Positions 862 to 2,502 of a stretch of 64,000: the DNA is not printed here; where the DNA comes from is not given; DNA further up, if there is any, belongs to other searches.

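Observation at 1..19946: Seventeen-gene single-promoter operon in which eight genes are radical-SAM enzymes embedded in glycan/polyprenyl chemistry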

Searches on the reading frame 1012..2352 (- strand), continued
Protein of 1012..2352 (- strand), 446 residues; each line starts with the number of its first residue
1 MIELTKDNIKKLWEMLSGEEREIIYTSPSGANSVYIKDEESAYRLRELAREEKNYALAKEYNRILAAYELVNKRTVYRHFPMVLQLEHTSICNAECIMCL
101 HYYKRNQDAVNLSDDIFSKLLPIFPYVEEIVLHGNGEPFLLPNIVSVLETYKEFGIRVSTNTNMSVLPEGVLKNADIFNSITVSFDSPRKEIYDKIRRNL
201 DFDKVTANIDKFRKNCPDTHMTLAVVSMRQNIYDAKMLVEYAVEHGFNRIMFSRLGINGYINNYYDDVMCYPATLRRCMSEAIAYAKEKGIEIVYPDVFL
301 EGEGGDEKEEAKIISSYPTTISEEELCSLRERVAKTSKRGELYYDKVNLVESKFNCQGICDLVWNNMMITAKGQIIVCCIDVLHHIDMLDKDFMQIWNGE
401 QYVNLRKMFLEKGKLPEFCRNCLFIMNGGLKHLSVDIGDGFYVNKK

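Call 40: search_protein_families(library=ncbifam, proteins=[L005:4858-6108:+, L005:6139-7287:+, L005:7332-8447:+, L005:8461-9405:+, L005:9421-10611:+, L005:10647-14231:+, L008:3319-4161:+, L008:4161-4922:+, L008:16011-17276:+, L013:13907-14842:+], max_evalue=0.0001)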
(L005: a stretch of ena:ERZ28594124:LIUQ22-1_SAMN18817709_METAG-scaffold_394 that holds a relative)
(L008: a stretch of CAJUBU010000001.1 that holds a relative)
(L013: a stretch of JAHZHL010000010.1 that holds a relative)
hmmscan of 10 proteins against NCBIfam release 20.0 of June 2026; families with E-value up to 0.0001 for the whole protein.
L005:4858-6108:+ (416 aa): 12 families
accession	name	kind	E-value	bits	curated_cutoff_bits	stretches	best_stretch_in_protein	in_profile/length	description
NF011631.0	PRK15057.1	equivalog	4e-136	454.1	757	1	16-416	3-388/388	UDP-glucose 6-dehydrogenase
TIGR03026.1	NDP-sugDHase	subfamily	5.7e-95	318.5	189.8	1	15-406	2-397/413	nucleotide sugar dehydrogenase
NF041297.1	UDPGDh_AglM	equivalog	1e-46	159.8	670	1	15-365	2-358/429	UDP-glucose 6-dehydrogenase AglM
NF047673.2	TeichurnBiosyTuaD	equivalog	4.5e-43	148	700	1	16-367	4-354/439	UDP-glucose 6-dehydrogenase TuaD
NF040825.1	UDPMaNacDH_Arch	equivalog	2.2e-29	102.5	750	1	15-370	2-355/418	UDP-N-acetyl-D-mannosamine dehydrogenase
NF008286.0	PRK11064.1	equivalog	1.9e-23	82.8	459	1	15-364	5-362/420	UDP-N-acetyl-D-mannosamine dehydrogenase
NF011729.0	PRK15182.1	equivalog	1.1e-09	37.6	592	1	13-375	6-369/425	Vi polysaccharide biosynthesis UDP-N-acetylglucosamine C-6 dehydrogenase TviB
NF000941.0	PRK00094.1-3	equivalog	1.2e-07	31.3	423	1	15-98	3-83/336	NAD(P)H-dependent glycerol-3-phosphate dehydrogenase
NF009098.0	PRK12439.1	equivalog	7.5e-06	25.5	436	1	14-96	8-87/341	NAD(P)H-dependent glycerol-3-phosphate dehydrogenase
NF000942.0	PRK00094.1-4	subfamily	9.4e-06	25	257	1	15-99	4-85/334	NAD(P)H-dependent glycerol-3-phosphate dehydrogenase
NF000946.0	PRK00094.2-4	equivalog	4.9e-05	22.4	455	1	15-97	6-85/342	NAD(P)H-dependent glycerol-3-phosphate dehydrogenase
NF000944.0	PRK00094.2-2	equivalog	5.7e-05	22.1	603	1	13-109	20-114/371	NAD(P)H-dependent glycerol-3-phosphate dehydrogenase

L005:6139-7287:+ (382 aa): 12 families
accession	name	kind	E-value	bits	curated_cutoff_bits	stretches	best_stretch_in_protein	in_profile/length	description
NF041875.1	EPS_EpsD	equivalog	1.1e-20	74.2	370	1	6-248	2-242/325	exopolysaccharide biosynthesis glycosyltransferase EpsD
TIGR03965.1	mycofact_glyco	equivalog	1.4e-16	60.5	280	1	4-264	75-332/467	mycofactocin biosynthesis glycosyltransferase MftF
NF038299.1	EPS_HpsN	equivalog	1.9e-12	46.8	425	1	5-121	3-117/317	hormogonium polysaccharide biosynthesis glycosyltransferase HpsN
TIGR04283.1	glyco_like_mftF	equivalog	8e-11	41.9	182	1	6-246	2-219/221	TIGR04283 family arsenosugar biosynthesis glycosyltransferase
TIGR03937.1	PgaC_IcaA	equivalog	1.3e-08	34.3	422.3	1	5-209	47-248/407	poly-beta-1,6-N-acetyl-D-glucosamine synthase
NF038302.1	EPS_HpsE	equivalog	4.4e-07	29.2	300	1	3-97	1-100/307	hormogonium polysaccharide biosynthesis glycosyltransferase HpsE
NF007482.0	PRK10073.1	equivalog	9.6e-06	24.8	423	1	4-103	7-105/334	glycosyltransferase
TIGR04440.1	glyco_TIGR04440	domain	1.1e-05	25.2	70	1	5-102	2-100/215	TIGR00180 family glycosyltransferase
NF041394.1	GtaseAglG_Halo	equivalog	2.1e-05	23.9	440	1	33-182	29-181/304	glucosyl-dolichyl phosphate glucuronosyltransferase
NF047683.1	TeichurnBiosyTuaG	equivalog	2.2e-05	24.2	400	1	5-102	8-105/252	teichuronic acid biosynthesis protein TuaG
TIGR03111.1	glyc2_xrt_Gpos1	hypoth_equivalog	3.1e-05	23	363.95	1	6-100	52-148/439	TIGR03111 family XrtG-associated glycosyltransferase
TIGR01556.1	rhamnosyltran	subfamily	6.1e-05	22.3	200.55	1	36-211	21-200/281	rhamnosyltransferase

L005:7332-8447:+ (371 aa): 4 families
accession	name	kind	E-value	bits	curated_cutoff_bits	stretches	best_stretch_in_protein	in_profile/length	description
NF041875.1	EPS_EpsD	equivalog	2.9e-25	89.4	370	1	4-256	2-259/325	exopolysaccharide biosynthesis glycosyltransferase EpsD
TIGR03965.1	mycofact_glyco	equivalog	3.2e-23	82.4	280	1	4-239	77-312/467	mycofactocin biosynthesis glycosyltransferase MftF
TIGR04283.1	glyco_like_mftF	equivalog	4.8e-14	52.5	182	1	4-211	2-190/221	TIGR04283 family arsenosugar biosynthesis glycosyltransferase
NF038299.1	EPS_HpsN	equivalog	3.6e-08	32.8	425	1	3-114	3-115/317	hormogonium polysaccharide biosynthesis glycosyltransferase HpsN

L005:8461-9405:+ (314 aa): 23 families
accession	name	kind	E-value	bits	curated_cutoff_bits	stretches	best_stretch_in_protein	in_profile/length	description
TIGR04180.1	EDH_00030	hypoth_equivalog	1.4e-38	132.7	475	1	4-266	1-265/297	NAD-dependent 4,6-dehydratase LegB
TIGR01181.1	dTDP_gluc_dehyt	equivalog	1.5e-36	126.1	365.1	1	3-308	1-313/321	dTDP-glucose 4,6-dehydratase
TIGR01179.1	galE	equivalog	8e-26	90.6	262.3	1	3-301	1-320/332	UDP-glucose 4-epimerase GalE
NF011728.1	PRK15181.1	equivalog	8.7e-23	80.9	760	1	2-308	16-339/348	Vi polysaccharide biosynthesis UDP-N-acetylglucosaminuronic acid C-4 epimerase TviC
NF008872.0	PRK11908.1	equivalog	1.9e-22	79.8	294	1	1-259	1-273/349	bifunctional UDP-4-keto-pentose/UDP-xylose synthase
TIGR02197.1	heptose_epim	equivalog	2.8e-22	79.3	274.6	1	4-301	1-308/316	ADP-glyceromanno-heptose 6-epimerase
NF005998.1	PRK08125.1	equivalog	1.1e-21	76.9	777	1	2-306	316-649/649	bifunctional UDP-4-amino-4-deoxy-L-arabinose formyltransferase/UDP-glucuronic acid oxidase ArnA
NF007490.0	PRK10084.1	subfamily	2.6e-21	76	649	1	3-308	2-337/361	dTDP-glucose 4,6-dehydratase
NF007582.0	PRK10217.1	equivalog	7.6e-21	74.6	698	1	1-246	1-259/355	dTDP-glucose 4,6-dehydratase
NF047922.1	GDPFucSynFcl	equivalog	1.9e-15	57.1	500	1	2-306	3-301/308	GDP-L-fucose synthase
NF007956.0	PRK10675.1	subfamily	1.6e-14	53.8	394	1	3-303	2-326/338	UDP-glucose 4-epimerase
TIGR03466.1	HpnA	hypoth_equivalog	1.8e-13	50.1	367.65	1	3-258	2-247/327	hopanoid-associated sugar epimerase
NF052578.1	StrlDmthSdmBMthl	equivalog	1e-12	48.4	600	1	4-258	3-246/328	sterol demethylase protein SdmB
TIGR02622.1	CDP_4_6_dhtase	equivalog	2.1e-11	43.5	278.45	1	2-310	5-334/352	CDP-glucose 4,6-dehydratase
TIGR01472.1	gmd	equivalog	1.1e-10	41.3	415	1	63-223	74-235/342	GDP-mannose 4,6-dehydratase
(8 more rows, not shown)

L005:9421-10611:+ (396 aa): 7 families
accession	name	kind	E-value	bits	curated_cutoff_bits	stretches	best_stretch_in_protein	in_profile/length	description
TIGR02155.1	PA_CoA_ligase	equivalog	8.4e-34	116.8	646.3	1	38-344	47-357/422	phenylacetate--CoA ligase PaaK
NF041878.1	paak_haloarch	equivalog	2.1e-29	102.4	700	1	39-345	53-366/427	phenylacetate--CoA ligase PaaK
NF045666.1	DVU1553_fam_AMP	equivalog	1e-26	93.8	300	1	2-299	24-324/331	DVU_1553 family AMP-dependent CoA ligase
NF053551.1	FlxY_rubin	equivalog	1.4e-24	86.7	520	1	23-326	31-344/424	flexirubin biosynthesis putative acyl-CoA ligase FlxY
TIGR03335.1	F390_ftsA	equivalog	6.3e-22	77.9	458.7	1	54-327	75-351/445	coenzyme F390 synthetase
NF041217.1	BagE_FevW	exception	7.3e-18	64.7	800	1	71-324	75-330/424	bagremycin/ferroverdin synthetase BagE/FevW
NF004837.0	PRK06187.1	subfamily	2.3e-07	29.5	476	1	54-326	159-443/531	long-chain-fatty-acid--CoA ligase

L005:10647-14231:+ (1194 aa): 98 families (the best 25 are shown)
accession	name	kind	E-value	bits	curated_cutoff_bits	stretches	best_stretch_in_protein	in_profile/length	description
TIGR01733.1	AA-adenyl-dom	subfamily_domain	1.6e-102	343.4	317.4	1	220-629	1-408/409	amino acid adenylation domain-containing protein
NF047350.1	aureusi_NRPS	equivalog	1e-101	341.1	2500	1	172-784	1410-2005/2373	aureusimine non-ribosomal peptide synthetase AusA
NF004282.0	PRK05691.1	subfamily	1.8e-88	296.4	4090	2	190-629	1128-1557/4334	non-ribosomal peptide synthase/polyketide synthase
NF041803.1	NRPS_SolG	exception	1.5e-79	267.8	2200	1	197-767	565-1154/1163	solanimycin non-ribosomal peptide synthetase SolG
NF003417.0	PRK04813.1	subfamily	1.7e-74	251.2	476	1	200-685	10-501/505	D-alanine--poly(phosphoribitol) ligase subunit DltA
NF038078.1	NRPS_MxcG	equivalog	9.3e-73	245.2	2300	1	190-743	453-1015/1442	myxochelin non-ribosomal peptide synthetase MxcG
TIGR01734.1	D-ala-DACP-lig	equivalog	1.2e-68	231.9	559.85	1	202-686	9-501/504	D-alanine--poly(phosphoribitol) ligase subunit DltA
NF007605.2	PRK10252.1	equivalog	1.2e-59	201.9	2400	1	189-770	449-1043/1292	enterobactin non-ribosomal peptide synthetase EntF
NF004837.0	PRK06187.1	subfamily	4.5e-53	180.3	476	2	319-685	158-520/531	long-chain-fatty-acid--CoA ligase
TIGR03098.1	ligase_PEP_1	hypoth_equivalog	7.8e-52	176.4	592.35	1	198-684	5-515/517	acyl-CoA ligase (AMP-forming), exosortase A system-associated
NF052269.1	Staph_lig_FadD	equivalog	3.3e-36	124.7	650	1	211-690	20-496/499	long-chain-fatty-acid--CoA ligase FadD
NF005863.0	PRK07798.1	subfamily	9e-36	123.5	543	2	310-689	143-533/540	acyl-CoA synthetase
TIGR03443.1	alpha_am_amid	equivalog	9.3e-36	122.7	1030.1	4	651-772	790-921/1390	L-aminoadipate-semialdehyde dehydrogenase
NF006181.0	PRK08314.1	subfamily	7.4e-34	116.9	705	2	297-627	170-480/563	long-chain-fatty-acid--CoA ligase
NF006182.0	PRK08316.1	subfamily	7.2e-33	113.8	663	1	193-678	11-508/523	fatty acyl-CoA synthetase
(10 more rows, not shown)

L008:3319-4161:+ (280 aa): 2 families
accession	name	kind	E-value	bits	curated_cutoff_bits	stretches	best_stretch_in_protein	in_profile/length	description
NF011996.0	PRK15452.1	equivalog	1.7e-25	89.8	534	1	1-180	2-181/449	prephenate-dependent tRNA uridine(34) hydroxylase TrhP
NF047963.1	quinone_UbiU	equivalog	2.6e-21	76.1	440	1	5-179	2-178/331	ubiquinone anaerobic biosynthesis protein UbiU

L008:4161-4922:+ (253 aa): 0 families

L008:16011-17276:+ (421 aa): 0 families

L013:13907-14842:+ (311 aa): 45 families (the best 25 are shown)
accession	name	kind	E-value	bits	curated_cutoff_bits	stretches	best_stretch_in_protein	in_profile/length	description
TIGR02032.1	GG-red-SF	subfamily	2e-37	129.5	158.8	1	6-305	1-297/297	geranylgeranyl reductase family protein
NF041080.1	DGGGPL_reductase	equivalog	4.2e-17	62.2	580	1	6-162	2-164/447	digeranylgeranylglycerophospholipid reductase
NF045655.1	MkRedMenJ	equivalog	5.6e-13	48.6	700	1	6-62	5-61/406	menaquinone reductase MenJ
TIGR02023.1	BchP-ChlP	subfamily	4.4e-12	45.7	343.3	1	6-309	1-302/388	geranylgeranyl diphosphate reductase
NF041160.1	DGGPL_Thplmales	equivalog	1.4e-11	43.9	780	1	5-55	3-54/396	digeranylgeranylglycerophospholipid reductase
NF033460.1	glycerol3P_ox_II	equivalog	8.7e-09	35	460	1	6-42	2-38/361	type 2 glycerol-3-phosphate oxidase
NF033113.0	halo_ClmS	equivalog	1.3e-08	33.8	900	1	96-305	100-321/570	chloramphenicol-biosynthetic FADH2-dependent halogenase CmlS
NF033145.1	rif_monoox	equivalog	3.1e-08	32.9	800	1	7-132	2-127/472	rifampin monooxygenase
NF005452.0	PRK07045.1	equivalog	3.3e-08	32.9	397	1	1-132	1-136/388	putative monooxygenase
NF053717.1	VnlPnlRedVprA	equivalog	1.9e-07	30.3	600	1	2-42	3-43/481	vinyl phenol reductase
NF049967.1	QhpG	equivalog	2.7e-07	29.8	240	1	8-62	1-52/423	flavin-dependent monooxygenase QhpG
TIGR00292.1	TIGR00292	equivalog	3e-07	29.9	148.3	1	6-49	22-65/254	sulfide-dependent adenosine diphosphate thiazole synthase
NF041385.1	Dggglyphlred_Halo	equivalog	4e-07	28.9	700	0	4-38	3-37/405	digeranylgeranylglycerophospholipid reductase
NF005313.0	PRK06847.1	subfamily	5.6e-07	28.8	372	1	6-131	5-135/375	hypothetical protein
TIGR03197.1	MnmC_Cterm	equivalog_domain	9.9e-07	28.2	174.2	1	7-43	1-37/400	FAD-dependent 5-carboxymethylaminomethyl-2-thiouridine(34) oxidoreductase MnmC1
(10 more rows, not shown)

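Call 41: search_solved_structures(query=L005:8461-9405:+, max_evalue=1e-20)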
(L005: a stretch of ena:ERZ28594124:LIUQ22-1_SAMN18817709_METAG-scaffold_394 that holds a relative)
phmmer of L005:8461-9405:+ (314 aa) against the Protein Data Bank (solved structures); distinct sequences matched with E-value up to 1e-20: 38.
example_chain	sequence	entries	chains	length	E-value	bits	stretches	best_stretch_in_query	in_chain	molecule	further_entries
4gll_A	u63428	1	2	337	8.7e-81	275.1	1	2-307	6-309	UDP-glucuronic acid decarboxylase 1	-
2b69_A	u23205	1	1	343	9.3e-81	275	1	2-307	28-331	UDP-glucuronate decarboxylase 1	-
4m55_A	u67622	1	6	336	4.3e-80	272.8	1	2-307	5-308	UDP-glucuronic acid decarboxylase 1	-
4lk3_A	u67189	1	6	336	6e-80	272.3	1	2-307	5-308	UDP-glucuronic acid decarboxylase 1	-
6bwl_A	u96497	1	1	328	1.2e-36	130.1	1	3-313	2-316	Pal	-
4zrm_A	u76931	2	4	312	4.6e-35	124.9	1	3-307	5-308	UDP-glucose 4-epimerase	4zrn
6zl6_A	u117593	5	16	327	3.5e-33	118.7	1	3-307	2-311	Epimerase domain-containing protein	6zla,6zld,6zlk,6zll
6zlj_A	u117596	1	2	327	1.2e-32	117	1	3-307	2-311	Epimerase domain-containing protein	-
8vr2_A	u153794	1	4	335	1.9e-32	116.3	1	2-305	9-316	NAD-dependent epimerase/dehydratase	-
7ys8_A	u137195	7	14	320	2.1e-31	112.9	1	3-308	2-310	UDP-glucose 4-epimerase | UDP-glucose 4-epimerase along with EC 5.1.3.2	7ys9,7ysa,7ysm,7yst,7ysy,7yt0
8rdg_A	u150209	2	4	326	2.3e-30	109.5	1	3-264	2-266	SDR family NAD(P)-dependent oxidoreductase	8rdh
8rdi_A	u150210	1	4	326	7.1e-30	107.9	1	3-264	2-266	SDR family NAD(P)-dependent oxidoreductase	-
1r66_A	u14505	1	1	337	1.6e-29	106.8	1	3-307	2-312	TDP-glucose-4,6-dehydratase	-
1r6d_A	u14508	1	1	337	3e-29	105.8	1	3-307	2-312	TDP-glucose-4,6-dehydratase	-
6dnt_A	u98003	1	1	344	2.9e-28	102.6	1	2-266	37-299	NAD-dependent epimerase/dehydratase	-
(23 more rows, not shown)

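Call 42: search_solved_structures(query=L005:9421-10611:+, max_evalue=0.00001)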
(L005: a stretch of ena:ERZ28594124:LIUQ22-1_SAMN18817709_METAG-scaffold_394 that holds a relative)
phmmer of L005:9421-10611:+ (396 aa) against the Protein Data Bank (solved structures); distinct sequences matched with E-value up to 0.00001: 8.
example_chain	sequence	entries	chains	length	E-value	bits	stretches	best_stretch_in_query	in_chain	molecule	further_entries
4r1l_A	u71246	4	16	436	5e-30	107.7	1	37-326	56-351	Phenylacetate-coenzyme A ligase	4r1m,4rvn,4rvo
2y27_A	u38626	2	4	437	1.3e-24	89.9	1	37-345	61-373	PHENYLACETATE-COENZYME A LIGASE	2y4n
2y4o_A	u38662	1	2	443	2.7e-22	82.3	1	23-327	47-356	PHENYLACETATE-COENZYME A LIGASE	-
9s3l_A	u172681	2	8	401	2.7e-18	69.1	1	37-341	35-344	Phenylacetate-CoA ligase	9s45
6siw_A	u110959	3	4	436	1.7e-13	53.3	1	156-328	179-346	PaaK-like ligase (AMP-dependent synthetase and ligase) | AMP-dependent synthetase and ligase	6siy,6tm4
6siw_B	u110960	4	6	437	1.7e-13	53.3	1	156-328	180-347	PaaK-like ligase (AMP-dependent synthetase and ligase) | AMP-dependent synthetase and ligase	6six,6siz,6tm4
6wuq_A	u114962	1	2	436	4.2e-12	48.7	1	156-328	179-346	AjiA1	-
6hdw_A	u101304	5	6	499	5.8e-09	38.4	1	64-324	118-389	2-hydroxyisobutyryl-CoA synthetase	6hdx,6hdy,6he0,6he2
